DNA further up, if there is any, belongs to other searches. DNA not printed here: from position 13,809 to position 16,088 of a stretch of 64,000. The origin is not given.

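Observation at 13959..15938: Exosortase fused to an N-terminal nucleotidyltransferase-like + left-handed beta-helix module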

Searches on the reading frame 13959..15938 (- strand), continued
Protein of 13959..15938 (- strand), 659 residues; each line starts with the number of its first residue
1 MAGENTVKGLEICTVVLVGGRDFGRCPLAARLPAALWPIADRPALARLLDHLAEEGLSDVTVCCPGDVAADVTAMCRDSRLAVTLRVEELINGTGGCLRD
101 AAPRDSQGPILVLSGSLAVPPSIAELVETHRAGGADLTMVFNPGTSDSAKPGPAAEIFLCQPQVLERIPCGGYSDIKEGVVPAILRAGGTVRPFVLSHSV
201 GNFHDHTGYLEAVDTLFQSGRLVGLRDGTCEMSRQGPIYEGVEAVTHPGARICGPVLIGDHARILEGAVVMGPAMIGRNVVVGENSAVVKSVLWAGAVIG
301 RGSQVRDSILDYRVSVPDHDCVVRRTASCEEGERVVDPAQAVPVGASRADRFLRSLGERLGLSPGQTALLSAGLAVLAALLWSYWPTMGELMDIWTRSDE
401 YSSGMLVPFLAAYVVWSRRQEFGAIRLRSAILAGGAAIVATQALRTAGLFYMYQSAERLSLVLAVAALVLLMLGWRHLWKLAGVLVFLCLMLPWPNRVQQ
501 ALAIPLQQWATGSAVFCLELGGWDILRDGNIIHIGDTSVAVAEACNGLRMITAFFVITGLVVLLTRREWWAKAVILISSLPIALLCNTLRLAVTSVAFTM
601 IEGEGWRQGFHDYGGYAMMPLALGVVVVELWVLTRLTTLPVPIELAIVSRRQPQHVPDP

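Call 24: find_related_loci(query=A1, collection=genome_contigs, flank=10000)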
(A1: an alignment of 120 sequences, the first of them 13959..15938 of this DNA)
Query A1 (659 aa) in genome_contigs; peptide patterns used: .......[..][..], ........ (x = any residue, [..] = any of these).
245 stretches matched a pattern; 232 encode a relative of the query (tblastn E <= 1e-3); the best 80 are kept; 80 distinct loci.
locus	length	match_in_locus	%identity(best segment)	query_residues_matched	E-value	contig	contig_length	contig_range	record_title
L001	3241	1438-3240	82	1-601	0e+0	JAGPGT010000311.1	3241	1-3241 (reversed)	MAG: Phycisphaerae bacterium isolate Gw_SlDig_bin_305 Gw_SlDig_76183_length_3241_cov_8.868658, whole genome shotgun sequ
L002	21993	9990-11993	61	1-659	0e+0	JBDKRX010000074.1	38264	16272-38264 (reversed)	MAG: Phycisphaerales bacterium isolate 5_bin.222_R1 c_000000600585, whole genome shotgun sequence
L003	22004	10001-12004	60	1-659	0e+0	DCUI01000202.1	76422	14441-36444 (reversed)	MAG TPA_asm: Phycisphaerales bacterium UBA2218 UBA2218_contig_69797, whole genome shotgun sequence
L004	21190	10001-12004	61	1-659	0e+0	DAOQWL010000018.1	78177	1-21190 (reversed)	MAG TPA_asm: Sedimentisphaerales bacterium isolate AMR_MDS_1063 NODE_316_length_78177_cov_13.352346, whole genome shotgu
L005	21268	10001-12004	58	1-659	0e+0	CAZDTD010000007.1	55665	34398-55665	MAG TPA_asm: uncultured Pirellulales bacterium isolate SRP192927_co6_411 genome assembly, contig: NODE_744_length_55665_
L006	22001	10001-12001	59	1-659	0e+0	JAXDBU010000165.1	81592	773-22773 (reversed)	MAG: Sedimentisphaerales bacterium isolate POMEDNA-B26 Raw2_k127_456983, whole genome shotgun sequence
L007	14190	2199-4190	56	4-658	0e+0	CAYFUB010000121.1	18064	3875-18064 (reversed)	MAG TPA_asm: uncultured Pirellulales bacterium isolate ERP108616_co1_197 genome assembly, contig: k119_2101124, whole ge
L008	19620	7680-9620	56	1-659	0e+0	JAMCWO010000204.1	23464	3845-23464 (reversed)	MAG: Planctomycetota bacterium isolate FK_Sedi_B_Bin.55 NODE_7166_length_23464_cov_1.59832, whole genome shotgun sequenc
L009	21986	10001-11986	55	4-659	0e+0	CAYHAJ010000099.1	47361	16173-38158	MAG TPA_asm: uncultured Pirellulales bacterium isolate ERP119294_co2_505 genome assembly, contig: k141_3078779, whole ge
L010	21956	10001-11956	55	10-658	0e+0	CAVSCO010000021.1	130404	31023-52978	MAG: uncultured Phycisphaerae bacterium isolate MFD02923.bin.2.16 genome assembly, contig: contig_21601, whole genome sh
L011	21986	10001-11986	54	1-658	0e+0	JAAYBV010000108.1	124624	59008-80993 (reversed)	MAG: Phycisphaerae bacterium isolate AS06rmzACSIP_359 571633_AS06, whole genome shotgun sequence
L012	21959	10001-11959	56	1-658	0e+0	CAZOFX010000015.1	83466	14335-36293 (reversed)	MAG TPA_asm: uncultured Pirellulales bacterium isolate SRP192927_co7_650 genome assembly, contig: NODE_337_length_83466_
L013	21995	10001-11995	54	1-658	0e+0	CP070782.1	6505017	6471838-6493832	MAG: Phycisphaerales bacterium isolate bin164 chromosome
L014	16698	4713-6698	55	1-658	0e+0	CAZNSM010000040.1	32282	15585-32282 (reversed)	MAG TPA_asm: uncultured Pirellulales bacterium isolate binchicken_co43_162 genome assembly, contig: NODE_2160_length_322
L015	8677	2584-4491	54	11-657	0e+0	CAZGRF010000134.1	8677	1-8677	MAG TPA_asm: uncultured Pirellulales bacterium isolate SRP214966_co4_110 genome assembly, contig: NODE_9680_length_8677_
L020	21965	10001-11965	51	11-658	0e+0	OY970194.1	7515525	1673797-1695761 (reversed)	MAG: Sedimentisphaerales bacterium isolate MFD00905.bin.c.1 genome assembly, chromosome: 1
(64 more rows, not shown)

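Call 32: predict_structure(alignment_id=A1)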
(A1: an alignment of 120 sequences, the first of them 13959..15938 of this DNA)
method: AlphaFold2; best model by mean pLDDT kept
length: 659 residues; sequences in the alignment: 120
mean_pLDDT: 78.5   pTM: 0.52
mean pLDDT of the five models: 78.5, 76.1, 75.9, 72.8, 71.9
residues with pLDDT >= 90: 179; 70-90: 325; 50-70: 114; < 50: 41
segments of 3 or more residues with pLDDT < 50: 1-5, 331-347, 642-659
pLDDT, mean of each block of 10 residues (from residue 1): 46 89 68 88 92 90 89 89 83 80 82 93 92 93 78 92 88 84 91 92 89 89 60 78 90 91 95 94 96 94 93 90 79 33 40 55 66 83 85 72 76 83 71 86 85 81 88 85 87 75 74 77 65 60 59 83 80 85 81 72 60 60 78 68 43 41
secondary structure, 60 per line:
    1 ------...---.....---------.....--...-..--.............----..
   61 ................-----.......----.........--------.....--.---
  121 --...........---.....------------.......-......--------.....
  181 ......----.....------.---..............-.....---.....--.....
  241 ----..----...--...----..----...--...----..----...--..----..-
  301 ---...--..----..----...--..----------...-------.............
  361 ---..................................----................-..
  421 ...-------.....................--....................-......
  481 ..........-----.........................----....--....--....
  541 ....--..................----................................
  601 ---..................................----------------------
elements in order: E13-17 H27-31 H44-54 E59-65 H66-76 E82-88 H93-101 E110-114 H123-133 E137-141 E154-160 H162-167 H176-186 E191-195 H206-219 H221-225 E229-233 E236-240 E251-253 E256-258 E269-271 E274-276 E287-289 E304-306 E321-323 H348-360 H364-397 H402-417 H419-423 H431-451 H454-473 H475-490 H496-520 E525-528 E531-534 E537-540 H541-544 H547-564 H569-600 H604-637

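Call 35: fold_search(model_id=the predicted structure, library=pdb)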
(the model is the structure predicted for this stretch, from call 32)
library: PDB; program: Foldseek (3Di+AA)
matches with E <= 10: 1234; with E <= 0.001: 579
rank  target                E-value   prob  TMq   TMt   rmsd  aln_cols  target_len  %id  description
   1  8x7s_A                1.8e-17  1.00  0.37  0.59   5.9       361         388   17  Crystal structure of tlr0611 (released 2024-11-27)
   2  7x8k_A                2.6e-17  1.00  0.38  0.64   6.4       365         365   17  Arabidopsis GDP-D-mannose pyrophosphorylase (VTC1) structure (product-bound) (released 2022-05-18)
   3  7x8k_C                6.0e-17  1.00  0.36  0.62   7.0       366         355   16  Arabidopsis GDP-D-mannose pyrophosphorylase (VTC1) structure (product-bound) (released 2022-05-18)
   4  8x7s_B                6.3e-17  1.00  0.38  0.61   6.3       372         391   17  Crystal structure of tlr0611 (released 2024-11-27)
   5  7x8k_B                6.7e-17  1.00  0.36  0.60   6.9       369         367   18  Arabidopsis GDP-D-mannose pyrophosphorylase (VTC1) structure (product-bound) (released 2022-05-18)
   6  7x8j_A                1.5e-16  1.00  0.38  0.65   6.2       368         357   16  Arabidopsis GDP-D-mannose pyrophosphorylase (VTC1) structure (unliganded) (released 2022-05-18)
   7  8x7s_C                1.6e-16  1.00  0.38  0.61   5.5       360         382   18  Crystal structure of tlr0611 (released 2024-11-27)
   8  8yre_D                2.4e-16  1.00  0.37  0.62   6.1       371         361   16  Crystal structure of Arabidopsis VTC1-KJC2 (released 2025-04-02)
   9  7x8j_B                2.8e-16  1.00  0.36  0.62   7.0       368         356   18  Arabidopsis GDP-D-mannose pyrophosphorylase (VTC1) structure (unliganded) (released 2022-05-18)
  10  9hve_I                2.9e-15  1.00  0.39  0.41  18.9       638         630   17  Native human eIF2-eIF2B complex (released 2025-11-19)
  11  3d98                  3.0e-15  1.00  0.29  0.46  12.1       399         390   17  Crystal structure of GlmU from Mycobacterium tuberculosis, ligand-free form (released 2009-03-10)
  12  3spt                  3.2e-15  1.00  0.29  0.39  16.7       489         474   15  Crystal structure of GlmU from Mycobacterium tuberculosis in complex with ACETYL COENZYME A and URIDINE-DIPHOSPHATE-N-AC (released 2012-08-08)
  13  8yre_F                5.0e-15  1.00  0.38  0.66   5.6       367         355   17  Crystal structure of Arabidopsis VTC1-KJC2 (released 2025-04-02)
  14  3dk5                  5.5e-15  1.00  0.29  0.41  17.5       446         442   16  Crystal Structure of Apo-GlmU from Mycobacterium tuberculosis (released 2009-05-19)
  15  9dqf                  6.2e-15  1.00  0.28  0.39  16.4       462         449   14  Crystal structure of bifunctional GlmU from Staphylococcus aureus NCTC 8325 complexed with acetyl CoA and citrate (released 2025-05-14)
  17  7d72_E                6.9e-15  1.00  0.32  0.54   9.0       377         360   18  Cryo-EM structures of human GMPPA/GMPPB complex bound to GDP-Mannose (released 2021-05-05)
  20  8yre_E                9.6e-15  1.00  0.34  0.58   7.3       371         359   16  Crystal structure of Arabidopsis VTC1-KJC2 (released 2025-04-02)
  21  7d72_B                2.2e-14  1.00  0.36  0.55   6.9       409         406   15  Cryo-EM structures of human GMPPA/GMPPB complex bound to GDP-Mannose (released 2021-05-05)
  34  7d72_A                1.1e-13  1.00  0.36  0.55   6.1       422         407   15  Cryo-EM structures of human GMPPA/GMPPB complex bound to GDP-Mannose (released 2021-05-05)
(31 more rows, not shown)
